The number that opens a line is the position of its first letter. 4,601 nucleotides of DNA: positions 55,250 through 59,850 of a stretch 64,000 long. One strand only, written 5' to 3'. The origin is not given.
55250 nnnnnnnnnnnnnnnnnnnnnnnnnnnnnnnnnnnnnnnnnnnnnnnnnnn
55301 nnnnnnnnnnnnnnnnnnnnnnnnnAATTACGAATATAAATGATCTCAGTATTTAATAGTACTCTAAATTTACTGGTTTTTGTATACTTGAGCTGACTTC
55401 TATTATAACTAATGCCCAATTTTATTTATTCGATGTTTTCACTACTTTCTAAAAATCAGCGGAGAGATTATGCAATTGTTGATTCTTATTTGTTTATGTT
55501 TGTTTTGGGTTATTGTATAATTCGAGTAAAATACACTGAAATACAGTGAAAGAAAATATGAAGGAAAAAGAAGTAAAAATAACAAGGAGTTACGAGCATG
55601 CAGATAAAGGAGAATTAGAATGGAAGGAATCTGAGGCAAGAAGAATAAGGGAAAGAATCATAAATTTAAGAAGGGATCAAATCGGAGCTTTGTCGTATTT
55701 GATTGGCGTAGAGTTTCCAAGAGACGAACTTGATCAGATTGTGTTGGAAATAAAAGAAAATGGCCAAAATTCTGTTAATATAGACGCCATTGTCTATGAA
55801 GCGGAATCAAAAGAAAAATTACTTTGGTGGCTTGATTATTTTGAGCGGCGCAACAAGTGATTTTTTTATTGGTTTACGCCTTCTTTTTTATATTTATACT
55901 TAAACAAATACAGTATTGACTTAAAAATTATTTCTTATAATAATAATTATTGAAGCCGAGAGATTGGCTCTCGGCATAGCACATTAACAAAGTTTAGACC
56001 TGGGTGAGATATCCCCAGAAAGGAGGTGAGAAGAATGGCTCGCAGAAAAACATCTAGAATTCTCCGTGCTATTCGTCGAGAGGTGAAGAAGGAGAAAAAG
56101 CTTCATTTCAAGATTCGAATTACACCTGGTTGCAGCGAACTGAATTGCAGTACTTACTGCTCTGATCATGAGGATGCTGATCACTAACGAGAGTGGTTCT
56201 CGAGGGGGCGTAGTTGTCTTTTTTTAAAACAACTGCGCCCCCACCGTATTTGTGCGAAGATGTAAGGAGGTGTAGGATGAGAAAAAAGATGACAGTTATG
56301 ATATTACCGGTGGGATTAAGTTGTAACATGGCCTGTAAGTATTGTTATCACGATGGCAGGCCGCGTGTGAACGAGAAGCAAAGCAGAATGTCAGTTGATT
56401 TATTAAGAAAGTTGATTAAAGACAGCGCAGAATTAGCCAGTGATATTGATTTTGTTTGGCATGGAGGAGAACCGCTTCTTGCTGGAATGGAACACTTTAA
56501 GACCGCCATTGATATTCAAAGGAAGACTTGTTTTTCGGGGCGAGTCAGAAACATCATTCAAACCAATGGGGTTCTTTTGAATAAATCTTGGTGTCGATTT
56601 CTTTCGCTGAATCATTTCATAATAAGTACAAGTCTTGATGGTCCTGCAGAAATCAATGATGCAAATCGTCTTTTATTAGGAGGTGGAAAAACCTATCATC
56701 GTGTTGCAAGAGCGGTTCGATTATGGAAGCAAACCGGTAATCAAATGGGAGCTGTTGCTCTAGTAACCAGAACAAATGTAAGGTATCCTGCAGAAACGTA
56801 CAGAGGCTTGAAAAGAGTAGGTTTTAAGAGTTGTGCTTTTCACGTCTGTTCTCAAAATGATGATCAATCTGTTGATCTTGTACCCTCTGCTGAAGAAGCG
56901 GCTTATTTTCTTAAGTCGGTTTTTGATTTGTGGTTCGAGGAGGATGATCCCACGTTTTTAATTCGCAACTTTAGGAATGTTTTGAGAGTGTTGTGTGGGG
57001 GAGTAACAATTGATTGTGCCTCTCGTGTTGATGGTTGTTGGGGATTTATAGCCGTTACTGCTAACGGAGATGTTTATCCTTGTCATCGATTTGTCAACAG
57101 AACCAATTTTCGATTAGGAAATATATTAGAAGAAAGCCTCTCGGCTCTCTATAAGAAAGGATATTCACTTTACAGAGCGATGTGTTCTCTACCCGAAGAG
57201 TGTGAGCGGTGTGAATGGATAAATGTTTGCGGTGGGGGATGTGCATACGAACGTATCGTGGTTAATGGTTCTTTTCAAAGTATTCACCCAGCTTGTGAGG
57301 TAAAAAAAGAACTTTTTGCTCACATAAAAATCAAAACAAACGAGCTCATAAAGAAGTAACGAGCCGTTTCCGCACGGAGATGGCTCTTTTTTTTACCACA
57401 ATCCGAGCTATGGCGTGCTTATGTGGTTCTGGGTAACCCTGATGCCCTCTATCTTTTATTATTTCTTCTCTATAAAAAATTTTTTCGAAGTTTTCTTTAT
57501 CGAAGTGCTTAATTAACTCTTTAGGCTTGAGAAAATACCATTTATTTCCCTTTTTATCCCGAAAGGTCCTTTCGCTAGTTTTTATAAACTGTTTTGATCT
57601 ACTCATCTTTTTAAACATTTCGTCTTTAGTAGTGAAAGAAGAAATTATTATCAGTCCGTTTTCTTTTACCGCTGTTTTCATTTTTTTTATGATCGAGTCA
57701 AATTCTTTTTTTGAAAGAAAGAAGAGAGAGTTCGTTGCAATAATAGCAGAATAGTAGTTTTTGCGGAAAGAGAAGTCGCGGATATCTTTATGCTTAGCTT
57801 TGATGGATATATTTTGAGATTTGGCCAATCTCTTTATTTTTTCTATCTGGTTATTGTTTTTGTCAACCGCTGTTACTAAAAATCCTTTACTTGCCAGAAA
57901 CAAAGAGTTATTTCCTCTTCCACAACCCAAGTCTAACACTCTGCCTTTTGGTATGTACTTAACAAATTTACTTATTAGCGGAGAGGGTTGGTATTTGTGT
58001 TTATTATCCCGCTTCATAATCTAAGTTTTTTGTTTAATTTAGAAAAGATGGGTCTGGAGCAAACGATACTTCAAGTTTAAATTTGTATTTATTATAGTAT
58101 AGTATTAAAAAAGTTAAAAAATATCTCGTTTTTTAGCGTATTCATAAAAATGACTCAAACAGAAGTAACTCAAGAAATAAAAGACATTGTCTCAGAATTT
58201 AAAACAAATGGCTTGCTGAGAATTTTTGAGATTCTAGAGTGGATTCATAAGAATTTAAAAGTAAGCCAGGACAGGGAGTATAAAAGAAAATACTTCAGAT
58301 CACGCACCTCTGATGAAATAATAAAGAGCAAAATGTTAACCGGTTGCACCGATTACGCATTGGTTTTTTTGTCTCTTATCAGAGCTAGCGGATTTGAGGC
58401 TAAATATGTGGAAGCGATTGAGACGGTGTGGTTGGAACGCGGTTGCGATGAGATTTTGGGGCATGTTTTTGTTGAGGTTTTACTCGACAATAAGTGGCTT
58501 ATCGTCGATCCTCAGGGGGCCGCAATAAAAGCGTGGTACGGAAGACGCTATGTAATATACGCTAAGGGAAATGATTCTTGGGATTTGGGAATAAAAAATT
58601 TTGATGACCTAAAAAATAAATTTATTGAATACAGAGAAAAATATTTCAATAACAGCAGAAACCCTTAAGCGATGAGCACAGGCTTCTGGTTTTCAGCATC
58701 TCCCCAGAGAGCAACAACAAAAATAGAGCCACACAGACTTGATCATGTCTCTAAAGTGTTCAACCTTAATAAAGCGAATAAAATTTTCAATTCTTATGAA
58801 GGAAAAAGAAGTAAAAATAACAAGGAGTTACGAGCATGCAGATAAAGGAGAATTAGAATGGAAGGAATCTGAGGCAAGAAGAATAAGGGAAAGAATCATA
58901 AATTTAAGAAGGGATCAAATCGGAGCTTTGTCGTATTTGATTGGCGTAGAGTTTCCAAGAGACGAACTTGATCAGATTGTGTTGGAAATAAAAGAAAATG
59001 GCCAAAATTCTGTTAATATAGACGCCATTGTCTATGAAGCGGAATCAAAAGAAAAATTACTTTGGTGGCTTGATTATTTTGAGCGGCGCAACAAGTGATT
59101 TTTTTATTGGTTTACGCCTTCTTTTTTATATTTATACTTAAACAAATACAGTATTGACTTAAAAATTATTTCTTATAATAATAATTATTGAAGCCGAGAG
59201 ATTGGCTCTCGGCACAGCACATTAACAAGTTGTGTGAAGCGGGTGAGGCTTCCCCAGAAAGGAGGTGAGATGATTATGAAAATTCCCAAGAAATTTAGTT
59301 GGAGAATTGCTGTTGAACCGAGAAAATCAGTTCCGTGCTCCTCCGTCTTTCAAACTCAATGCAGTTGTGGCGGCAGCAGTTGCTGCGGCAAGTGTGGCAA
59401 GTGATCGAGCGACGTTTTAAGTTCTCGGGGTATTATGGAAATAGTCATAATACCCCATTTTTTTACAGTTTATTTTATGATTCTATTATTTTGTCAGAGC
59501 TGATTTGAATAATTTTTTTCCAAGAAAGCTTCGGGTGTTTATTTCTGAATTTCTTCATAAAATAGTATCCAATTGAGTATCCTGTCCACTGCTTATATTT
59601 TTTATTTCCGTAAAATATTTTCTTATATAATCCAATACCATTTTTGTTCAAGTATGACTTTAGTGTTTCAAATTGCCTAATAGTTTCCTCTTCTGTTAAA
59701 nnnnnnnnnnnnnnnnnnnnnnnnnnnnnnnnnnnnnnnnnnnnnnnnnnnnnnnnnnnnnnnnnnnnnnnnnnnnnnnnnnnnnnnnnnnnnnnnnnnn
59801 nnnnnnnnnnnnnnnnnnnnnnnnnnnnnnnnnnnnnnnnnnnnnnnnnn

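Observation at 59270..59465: Second, unrelated Cys-rich peptide B with its own terminator, not adjacent to a maturase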

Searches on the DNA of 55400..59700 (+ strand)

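Call 6: search_rna_families(source=window, start=55400, end=59700, threshold=evalue, max_evalue=10)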
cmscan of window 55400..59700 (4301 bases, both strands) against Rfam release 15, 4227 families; matches with E-value up to 10: 8.
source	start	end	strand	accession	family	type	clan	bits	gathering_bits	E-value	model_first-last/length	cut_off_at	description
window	57267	57394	+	RF00515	PyrR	Cis-reg;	-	28.6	54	0.5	1-115/115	no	PyrR binding site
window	57318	57394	+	RF02371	PyrG_leader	Cis-reg; leader;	-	25.1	65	3.4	1-78/78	no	PyrG leader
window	59267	59329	+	RF01604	plasmodium_snoR28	Gene; snRNA; snoRNA; CD-box;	-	24.6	63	1.3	1-78/78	no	small nucleolar RNA snoR28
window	58784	58818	+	RF01347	CRISPR-DR37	Gene; CRISPR;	-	19.8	40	5.6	1-35/35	no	CRISPR RNA direct repeat element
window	56185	56255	+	RF03594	mir-3817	Gene; miRNA;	-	19.7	90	3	1-89/89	no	mir-3817 microRNA precursor family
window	57667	57711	-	RF01726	SAM-II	Cis-reg; riboswitch;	-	17.8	44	7.6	1-60/60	no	SAM-II riboswitch aptamer (SAM-II long loop)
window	55614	55632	-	RF02359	MS2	Cis-reg;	-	15.5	40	3.4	1-36/36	no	Bacteriophage MS2 operator hairpin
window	58852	58870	-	RF02359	MS2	Cis-reg;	-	15.5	40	3.4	1-36/36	no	Bacteriophage MS2 operator hairpin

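Call 42: build_rna_model(alignment_id=A5)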
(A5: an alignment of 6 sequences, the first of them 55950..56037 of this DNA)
Model R1 built from alignment A5 (6 sequences, 97 columns); structure: RNAalifold consensus.
model positions 89; base pairs 14; branch points 1; effective number of sequences 1.72; information 0.64 bits per position. Calibrated on 0.2 Mb of random sequence (short: E-values are rough).
structure used (alignment columns):
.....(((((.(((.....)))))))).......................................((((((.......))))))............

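Call 43: search_with_rna_model(model_id=R1, sources=[window, L001, L002, L003, L004, L005, L006, L007, L008, L009, L010, L011, L012, L013, L014, L015, L016], max_evalue=1)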
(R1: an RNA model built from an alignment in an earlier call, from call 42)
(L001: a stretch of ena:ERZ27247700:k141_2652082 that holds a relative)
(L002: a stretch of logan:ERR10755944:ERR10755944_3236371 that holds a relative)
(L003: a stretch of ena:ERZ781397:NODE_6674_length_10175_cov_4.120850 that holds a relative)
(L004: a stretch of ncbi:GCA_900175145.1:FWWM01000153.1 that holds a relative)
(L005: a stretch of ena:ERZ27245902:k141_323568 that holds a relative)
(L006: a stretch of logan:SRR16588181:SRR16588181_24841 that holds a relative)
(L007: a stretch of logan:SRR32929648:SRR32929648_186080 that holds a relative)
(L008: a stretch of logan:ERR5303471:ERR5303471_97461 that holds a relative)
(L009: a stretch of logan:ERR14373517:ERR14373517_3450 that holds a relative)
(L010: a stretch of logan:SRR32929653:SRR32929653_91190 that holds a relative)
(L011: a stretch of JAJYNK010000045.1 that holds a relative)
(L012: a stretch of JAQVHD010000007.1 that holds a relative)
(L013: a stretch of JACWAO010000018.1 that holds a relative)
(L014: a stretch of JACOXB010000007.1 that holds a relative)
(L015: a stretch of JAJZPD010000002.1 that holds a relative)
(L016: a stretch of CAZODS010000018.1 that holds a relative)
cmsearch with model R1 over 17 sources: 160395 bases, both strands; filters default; matches with E-value up to 1: 11.
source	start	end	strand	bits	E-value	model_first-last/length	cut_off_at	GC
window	55950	56037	+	102.4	3.2e-23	1-89/89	no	0.47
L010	4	91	+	102.4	3.2e-23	1-89/89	no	0.47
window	59188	59276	+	99.5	1.7e-22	1-89/89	no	0.51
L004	751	839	+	99.5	1.7e-22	1-89/89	no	0.51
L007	858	946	+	99.5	1.7e-22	1-89/89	no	0.51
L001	5672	5764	+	98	4.1e-22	1-89/89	no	0.48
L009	403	490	+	96.8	8e-22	1-89/89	no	0.49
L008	72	159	+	90.6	2.9e-20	1-89/89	no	0.41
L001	6396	6489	+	88.1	1.2e-19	1-89/89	no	0.55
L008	798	870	+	22.2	0.0048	1-89/89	no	0.42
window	13092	13161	-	15.8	0.19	1-89/89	no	0.21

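Call 50: search_with_rna_model(model_id=R1, sources=[L017, L018, L019, L020, L021, L022, L023, L024, L025, L026, L027, L028, L029, L030], max_evalue=1)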
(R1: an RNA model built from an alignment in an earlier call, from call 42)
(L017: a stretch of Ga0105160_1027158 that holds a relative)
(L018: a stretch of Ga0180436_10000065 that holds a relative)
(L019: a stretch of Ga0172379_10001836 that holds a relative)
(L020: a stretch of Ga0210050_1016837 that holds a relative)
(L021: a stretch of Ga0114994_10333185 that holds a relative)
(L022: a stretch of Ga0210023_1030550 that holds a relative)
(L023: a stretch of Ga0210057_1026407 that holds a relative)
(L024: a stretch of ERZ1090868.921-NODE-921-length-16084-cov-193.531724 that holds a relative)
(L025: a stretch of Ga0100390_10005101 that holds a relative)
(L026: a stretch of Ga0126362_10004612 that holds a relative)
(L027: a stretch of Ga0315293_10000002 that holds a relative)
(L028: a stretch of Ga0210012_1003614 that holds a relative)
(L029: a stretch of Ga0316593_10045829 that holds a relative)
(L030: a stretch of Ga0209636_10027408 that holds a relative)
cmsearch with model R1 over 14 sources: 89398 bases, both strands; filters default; matches with E-value up to 1: 14.
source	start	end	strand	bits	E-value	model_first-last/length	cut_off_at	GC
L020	4208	4297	+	100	7e-23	1-89/89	no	0.46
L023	1447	1536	-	100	7e-23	1-89/89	no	0.46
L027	5435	5527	+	98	2.3e-22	1-89/89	no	0.48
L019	3256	3344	-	95.6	8.9e-22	1-89/89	no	0.45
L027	6159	6252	+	88.1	6.9e-20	1-89/89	no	0.55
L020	565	661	+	50.4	2.1e-10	1-89/89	no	0.47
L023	5083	5179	-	50.4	2.1e-10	1-89/89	no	0.47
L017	701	779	-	22.1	0.0029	1-89/89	no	0.61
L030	4521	4585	+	19.1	0.016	1-89/89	no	0.54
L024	6302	6320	+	16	0.099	61-79/89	no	0.58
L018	6353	6461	-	15.8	0.11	1-89/89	no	0.52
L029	1383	1450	-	13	0.55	1-89/89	no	0.41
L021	912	973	+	12.4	0.78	1-89/89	no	0.5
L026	1281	1297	-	12.3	0.83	62-78/89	no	0.59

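Call 62: search_with_rna_model(model_id=R1, sources=[L031], max_evalue=10, filters=off)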
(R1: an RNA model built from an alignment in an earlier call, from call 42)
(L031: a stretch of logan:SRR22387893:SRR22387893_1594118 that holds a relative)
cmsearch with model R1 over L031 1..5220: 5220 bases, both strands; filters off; matches with E-value up to 10: 12.
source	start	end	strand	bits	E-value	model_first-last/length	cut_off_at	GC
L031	3744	3842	-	8.4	0.47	1-89/89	no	0.45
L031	4814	4914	-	6.1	1.7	1-89/89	no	0.34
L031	331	399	-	5.7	2.2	1-89/89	no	0.32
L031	3615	3710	-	4.8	3.7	1-89/89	no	0.43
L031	230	305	-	4.2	5.3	1-89/89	no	0.34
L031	2321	2401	-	4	6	1-89/89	no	0.32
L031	1723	1741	-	3.7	7.2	1-89/89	no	0.37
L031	5096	5184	-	3.3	9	1-89/89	no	0.34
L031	1313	1332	-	3.3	9.1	1-89/89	no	0.2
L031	4121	4135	+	3.2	9.3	1-89/89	no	0.33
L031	1068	1136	+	3.2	9.5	1-89/89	no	0.38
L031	5183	5204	+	3.1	9.8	1-89/89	no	0.32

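Call 75: search_with_rna_model(model_id=R1, sources=[L032, L033, L034, L035, L036, L037, L038], max_evalue=1)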
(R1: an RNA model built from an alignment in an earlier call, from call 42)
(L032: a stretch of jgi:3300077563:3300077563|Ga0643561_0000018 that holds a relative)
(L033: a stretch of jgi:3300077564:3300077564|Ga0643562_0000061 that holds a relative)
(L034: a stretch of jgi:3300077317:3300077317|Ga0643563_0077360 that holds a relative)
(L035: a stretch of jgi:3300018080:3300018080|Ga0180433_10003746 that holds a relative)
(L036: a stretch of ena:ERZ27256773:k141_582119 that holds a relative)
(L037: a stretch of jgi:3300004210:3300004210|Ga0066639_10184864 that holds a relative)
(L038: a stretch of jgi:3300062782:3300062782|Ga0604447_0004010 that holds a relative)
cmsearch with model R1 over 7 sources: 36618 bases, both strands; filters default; matches with E-value up to 1: 0.
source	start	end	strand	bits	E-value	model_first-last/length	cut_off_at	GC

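Call 88: search_with_rna_model(model_id=R1, sources=[window, L001, L008, L009, L019, L020], max_evalue=0.00001, make_alignment=true)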
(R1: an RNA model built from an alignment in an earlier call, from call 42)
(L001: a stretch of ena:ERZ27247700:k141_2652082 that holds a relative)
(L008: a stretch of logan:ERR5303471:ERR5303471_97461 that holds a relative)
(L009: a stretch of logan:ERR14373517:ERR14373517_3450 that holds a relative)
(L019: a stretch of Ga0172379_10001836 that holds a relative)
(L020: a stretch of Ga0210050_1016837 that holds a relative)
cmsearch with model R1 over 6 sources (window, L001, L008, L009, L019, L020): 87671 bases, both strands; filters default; matches with E-value up to 0.00001: 9.
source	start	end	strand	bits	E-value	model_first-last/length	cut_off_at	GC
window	55950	56037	+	102.4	1.8e-23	1-89/89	no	0.47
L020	4208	4297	+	100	6.8e-23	1-89/89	no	0.46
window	59188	59276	+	99.5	9.4e-23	1-89/89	no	0.51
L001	5672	5764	+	98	2.2e-22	1-89/89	no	0.48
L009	403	490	+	96.8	4.4e-22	1-89/89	no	0.49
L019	3256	3344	-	95.6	8.7e-22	1-89/89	no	0.45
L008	72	159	+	90.6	1.6e-20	1-89/89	no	0.41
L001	6396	6489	+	88.1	6.8e-20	1-89/89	no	0.55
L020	565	661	+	50.4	2e-10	1-89/89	no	0.47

Alignment A10: 9 matches aligned to the model, 100 columns, each read 5' to 3' on its own strand. Consensus structure (alignment columns), stored with it:
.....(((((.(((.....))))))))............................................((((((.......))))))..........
